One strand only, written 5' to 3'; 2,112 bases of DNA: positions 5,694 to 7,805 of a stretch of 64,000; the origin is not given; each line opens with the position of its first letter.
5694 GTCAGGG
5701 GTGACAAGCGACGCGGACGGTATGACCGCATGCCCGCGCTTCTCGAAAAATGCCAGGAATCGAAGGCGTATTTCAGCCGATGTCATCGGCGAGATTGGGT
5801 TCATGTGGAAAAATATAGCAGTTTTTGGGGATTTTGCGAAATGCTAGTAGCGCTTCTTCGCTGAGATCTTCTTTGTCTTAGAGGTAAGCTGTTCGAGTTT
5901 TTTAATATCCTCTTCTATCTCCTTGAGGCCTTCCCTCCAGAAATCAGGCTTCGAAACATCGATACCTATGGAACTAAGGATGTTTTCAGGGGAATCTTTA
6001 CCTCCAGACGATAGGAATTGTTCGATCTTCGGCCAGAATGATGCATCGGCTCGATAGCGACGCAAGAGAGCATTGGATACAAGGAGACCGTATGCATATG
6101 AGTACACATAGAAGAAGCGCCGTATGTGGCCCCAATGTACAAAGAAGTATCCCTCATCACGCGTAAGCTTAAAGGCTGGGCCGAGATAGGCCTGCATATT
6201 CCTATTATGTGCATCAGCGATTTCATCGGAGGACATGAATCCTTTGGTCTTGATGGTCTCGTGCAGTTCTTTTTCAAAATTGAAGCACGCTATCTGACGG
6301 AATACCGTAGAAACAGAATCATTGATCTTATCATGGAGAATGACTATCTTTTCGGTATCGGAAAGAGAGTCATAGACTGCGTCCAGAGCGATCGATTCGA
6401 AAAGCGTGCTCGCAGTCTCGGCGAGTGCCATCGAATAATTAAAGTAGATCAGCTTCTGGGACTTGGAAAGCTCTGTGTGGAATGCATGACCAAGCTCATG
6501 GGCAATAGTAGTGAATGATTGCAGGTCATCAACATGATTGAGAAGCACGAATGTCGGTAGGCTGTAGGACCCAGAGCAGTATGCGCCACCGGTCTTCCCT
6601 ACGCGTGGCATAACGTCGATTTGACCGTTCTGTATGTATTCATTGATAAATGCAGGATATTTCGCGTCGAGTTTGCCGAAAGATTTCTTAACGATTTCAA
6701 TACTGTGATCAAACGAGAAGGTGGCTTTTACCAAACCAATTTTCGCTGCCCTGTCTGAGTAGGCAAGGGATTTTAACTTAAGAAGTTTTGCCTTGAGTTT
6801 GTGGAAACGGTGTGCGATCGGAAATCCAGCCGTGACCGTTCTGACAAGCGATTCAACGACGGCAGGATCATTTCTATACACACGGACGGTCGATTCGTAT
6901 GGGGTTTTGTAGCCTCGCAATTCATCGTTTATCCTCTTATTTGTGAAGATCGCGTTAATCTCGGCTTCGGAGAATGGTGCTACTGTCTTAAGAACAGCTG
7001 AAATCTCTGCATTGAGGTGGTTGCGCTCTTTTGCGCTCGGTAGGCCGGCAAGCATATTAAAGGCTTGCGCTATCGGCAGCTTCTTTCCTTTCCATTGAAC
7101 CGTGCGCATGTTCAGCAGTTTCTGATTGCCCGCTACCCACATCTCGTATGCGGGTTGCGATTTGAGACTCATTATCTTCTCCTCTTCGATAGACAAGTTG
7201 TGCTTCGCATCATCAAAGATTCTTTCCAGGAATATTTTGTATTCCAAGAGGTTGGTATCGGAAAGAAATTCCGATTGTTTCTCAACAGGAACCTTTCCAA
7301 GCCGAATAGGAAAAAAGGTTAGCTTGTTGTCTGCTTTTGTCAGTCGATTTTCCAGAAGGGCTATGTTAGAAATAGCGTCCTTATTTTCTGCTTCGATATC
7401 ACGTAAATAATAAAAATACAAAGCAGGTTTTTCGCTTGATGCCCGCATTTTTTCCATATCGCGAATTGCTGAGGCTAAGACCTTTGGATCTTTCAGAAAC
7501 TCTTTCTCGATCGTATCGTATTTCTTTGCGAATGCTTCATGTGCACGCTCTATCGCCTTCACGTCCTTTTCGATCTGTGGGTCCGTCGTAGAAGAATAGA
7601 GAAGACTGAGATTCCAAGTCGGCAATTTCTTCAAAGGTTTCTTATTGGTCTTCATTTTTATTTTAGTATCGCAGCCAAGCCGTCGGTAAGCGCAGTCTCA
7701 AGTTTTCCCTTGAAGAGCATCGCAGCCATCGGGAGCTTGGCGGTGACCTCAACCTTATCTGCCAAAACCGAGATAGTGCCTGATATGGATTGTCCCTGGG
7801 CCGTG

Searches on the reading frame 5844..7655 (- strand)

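Call 84: search_protein_families(library=pfam, proteins=[window:5844-7655:-], max_evalue=0.001)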
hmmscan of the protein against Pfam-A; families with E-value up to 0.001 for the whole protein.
window:5844-7655:- (603 aa): 2 families
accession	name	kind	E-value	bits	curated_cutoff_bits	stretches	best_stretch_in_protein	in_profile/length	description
PF01432.26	Peptidase_M3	-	1.3e-29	104.3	27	1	332-577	164-455/457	Peptidase family M3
PF08439.15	Peptidase_M3_N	-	8.4e-09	36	25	1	121-173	4-57/70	Oligopeptidase F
